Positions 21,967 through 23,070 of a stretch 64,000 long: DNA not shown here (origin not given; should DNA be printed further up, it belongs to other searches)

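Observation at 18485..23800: tRNA island interleaved with a nucleotidyltransferase, a calcineurin-type phosphoesterase and a deoxyribosyltransferase-like gene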

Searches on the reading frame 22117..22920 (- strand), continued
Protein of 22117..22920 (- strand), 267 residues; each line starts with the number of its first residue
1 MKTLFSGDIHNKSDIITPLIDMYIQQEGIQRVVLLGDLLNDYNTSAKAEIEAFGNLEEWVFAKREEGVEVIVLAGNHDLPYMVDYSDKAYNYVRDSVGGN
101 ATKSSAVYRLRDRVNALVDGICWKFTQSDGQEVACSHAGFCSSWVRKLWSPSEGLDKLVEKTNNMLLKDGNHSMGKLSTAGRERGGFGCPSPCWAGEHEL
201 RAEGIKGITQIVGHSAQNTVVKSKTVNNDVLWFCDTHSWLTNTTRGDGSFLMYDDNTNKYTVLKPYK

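Call 86: search_protein_families(library=pfam, proteins=[L016:8842-9855:+, L025:8742-9716:-, L025:9723-10703:-, L042:6679-7896:+, L043:9656-10855:+, L053:6884-8002:-, L055:6870-7997:+, L054:9599-10804:-, L046:7003-7929:+, L032:6850-7767:+], max_evalue=0.001)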
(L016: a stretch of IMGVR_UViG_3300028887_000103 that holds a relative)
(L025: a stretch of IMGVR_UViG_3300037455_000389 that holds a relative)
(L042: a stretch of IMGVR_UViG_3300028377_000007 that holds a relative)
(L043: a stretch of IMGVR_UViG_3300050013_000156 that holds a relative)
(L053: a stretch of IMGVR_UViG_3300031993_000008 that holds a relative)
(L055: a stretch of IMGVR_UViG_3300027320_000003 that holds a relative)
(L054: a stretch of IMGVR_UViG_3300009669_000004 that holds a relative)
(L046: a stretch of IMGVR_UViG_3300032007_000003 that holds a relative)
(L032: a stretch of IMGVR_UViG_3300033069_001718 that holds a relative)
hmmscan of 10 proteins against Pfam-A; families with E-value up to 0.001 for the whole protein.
L016:8842-9855:+ (337 aa): 1 family
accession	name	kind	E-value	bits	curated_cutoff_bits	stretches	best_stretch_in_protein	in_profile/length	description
PF09511.15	RNA_lig_T4_1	-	3.9e-10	40.4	28.3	1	52-173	2-147/227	RNA ligase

L025:8742-9716:- (324 aa): 0 families

L025:9723-10703:- (326 aa): 0 families

L042:6679-7896:+ (405 aa): 3 families
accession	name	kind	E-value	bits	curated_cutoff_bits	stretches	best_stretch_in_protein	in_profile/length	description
PF01385.25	OrfB_IS605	-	2.4e-34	118.6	30.5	1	169-284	1-119/120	Probable transposase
PF07282.18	Cas12f1-like_TNB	-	3.2e-19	69.3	26.3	1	298-363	3-60/60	Cas12f1-like, TNB domain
PF12323.14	HTH_OrfB_IS605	-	4.2e-11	42.6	21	1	1-47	1-46/47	Helix-turn-helix domain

L043:9656-10855:+ (399 aa): 1 family
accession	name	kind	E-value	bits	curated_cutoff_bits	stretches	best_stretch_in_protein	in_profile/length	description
PF09511.15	RNA_lig_T4_1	-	2.8e-16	60.5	28.3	1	58-283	1-227/227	RNA ligase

L053:6884-8002:- (372 aa): 0 families

L055:6870-7997:+ (375 aa): 2 families
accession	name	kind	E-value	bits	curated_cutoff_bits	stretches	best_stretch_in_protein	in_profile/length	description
PF01653.23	DNA_ligase_aden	-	1.1e-60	205.7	27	1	65-291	5-251/253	NAD-dependent DNA ligase adenylation domain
PF03120.22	DNA_ligase_OB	-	9e-27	93.2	32.9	1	296-368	1-73/79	NAD-dependent DNA ligase OB-fold domain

L054:9599-10804:- (401 aa): 4 families
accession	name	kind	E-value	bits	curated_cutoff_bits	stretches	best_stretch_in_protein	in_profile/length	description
PF16363.11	GDP_Man_Dehyd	-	3.9e-101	339.3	27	2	29-274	1-248/332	GDP-mannose 4,6 dehydratase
PF01370.27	Epimerase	-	3e-54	184.4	20.9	1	28-265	1-227/240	NAD dependent epimerase/dehydratase family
PF00106.31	adh_short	-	9.2e-05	22.4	26.6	0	27-98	2-72/195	short chain dehydrogenase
PF04321.23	RmlD_sub_bind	-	0.0002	21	27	0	28-215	3-165/287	RmlD substrate binding domain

L046:7003-7929:+ (308 aa): 4 families
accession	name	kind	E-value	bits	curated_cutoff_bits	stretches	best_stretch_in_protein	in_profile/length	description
PF14311.12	DUF4379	-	6.6e-08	33.1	24.5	1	83-128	9-54/56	Probable Treble clef zinc finger domain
PF21817.3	CapR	-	1.3e-07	32.2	24.2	0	73-128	8-67/67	CapR homology domain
PF05265.19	DUF723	-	9.9e-07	29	20.9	0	92-128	22-60/60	Protein of unknown function (DUF723)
PF13192.12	Thioredoxin_3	-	2.8e-05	24.5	24.8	0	189-216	7-32/76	Thioredoxin domain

L032:6850-7767:+ (305 aa): 1 family
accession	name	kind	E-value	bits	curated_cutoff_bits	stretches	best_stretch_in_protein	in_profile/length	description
PF04055.27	Radical_SAM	-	3.4e-16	60.3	29.5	1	23-169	1-158/166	Radical SAM superfamily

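Call 90: search_protein_families(library=phrogs, proteins=[L016:7407-8000:+, L043:8772-9527:+, L021:4124-4474:+, L002:7041-7964:+], max_evalue=0.001)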
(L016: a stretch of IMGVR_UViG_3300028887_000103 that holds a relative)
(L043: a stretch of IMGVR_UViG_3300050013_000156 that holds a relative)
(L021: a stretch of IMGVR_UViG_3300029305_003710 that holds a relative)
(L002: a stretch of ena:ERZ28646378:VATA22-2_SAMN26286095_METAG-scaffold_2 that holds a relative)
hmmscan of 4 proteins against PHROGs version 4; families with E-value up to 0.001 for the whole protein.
L016:7407-8000:+ (197 aa): 0 families

L043:8772-9527:+ (251 aa): 0 families

L021:4124-4474:+ (116 aa): 1 family
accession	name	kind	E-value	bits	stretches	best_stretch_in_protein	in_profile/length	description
phrog_28377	-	unknown function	1.9e-05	26.2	1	6-115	2-104/105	-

L002:7041-7964:+ (307 aa): 0 families

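Call 105: find_encoding_contigs(protein=P0027, flank=8000, max_places=1)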
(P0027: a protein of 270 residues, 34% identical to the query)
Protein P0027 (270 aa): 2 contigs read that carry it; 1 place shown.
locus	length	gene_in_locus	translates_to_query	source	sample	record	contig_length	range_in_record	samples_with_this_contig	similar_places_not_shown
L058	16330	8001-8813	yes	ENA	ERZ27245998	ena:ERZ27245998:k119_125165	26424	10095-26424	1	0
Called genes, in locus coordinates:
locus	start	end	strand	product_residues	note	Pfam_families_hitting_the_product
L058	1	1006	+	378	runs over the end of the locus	PF00004:AAA, PF17866:AAA_lid_6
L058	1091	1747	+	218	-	-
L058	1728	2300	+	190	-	-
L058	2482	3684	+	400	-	-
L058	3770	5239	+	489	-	PF03382:DUF285, PF13306:LRR_5 (weak)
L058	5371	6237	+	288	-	PF00149:Metallophos (weak)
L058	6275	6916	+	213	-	PF19789:DUF6273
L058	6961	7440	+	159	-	-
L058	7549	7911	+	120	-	-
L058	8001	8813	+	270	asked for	PF00149:Metallophos (weak)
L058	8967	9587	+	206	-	PF10263:SprT-like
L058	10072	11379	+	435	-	PF04055:Radical_SAM, PF13353:Fer4_12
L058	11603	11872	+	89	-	PF01381:HTH_3 (weak)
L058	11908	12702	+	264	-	PF09407:AbiEi_1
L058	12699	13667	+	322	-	PF08843:AbiEii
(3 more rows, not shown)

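Call 106: find_encoding_contigs(protein=P0011, flank=8000, max_places=1)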
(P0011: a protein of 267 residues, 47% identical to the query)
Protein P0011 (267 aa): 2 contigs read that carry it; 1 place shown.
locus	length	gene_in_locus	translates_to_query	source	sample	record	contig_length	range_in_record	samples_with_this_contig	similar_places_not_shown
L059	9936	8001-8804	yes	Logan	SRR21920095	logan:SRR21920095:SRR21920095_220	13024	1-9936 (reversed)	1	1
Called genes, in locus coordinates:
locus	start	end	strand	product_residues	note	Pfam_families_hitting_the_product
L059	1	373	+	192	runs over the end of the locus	-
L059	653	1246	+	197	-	-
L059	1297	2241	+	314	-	PF13462:Thioredoxin_4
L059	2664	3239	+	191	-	-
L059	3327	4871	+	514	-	-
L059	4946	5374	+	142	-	-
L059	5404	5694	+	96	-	-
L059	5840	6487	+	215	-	-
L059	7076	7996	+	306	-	-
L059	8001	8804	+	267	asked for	PF00149:Metallophos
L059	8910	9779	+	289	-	-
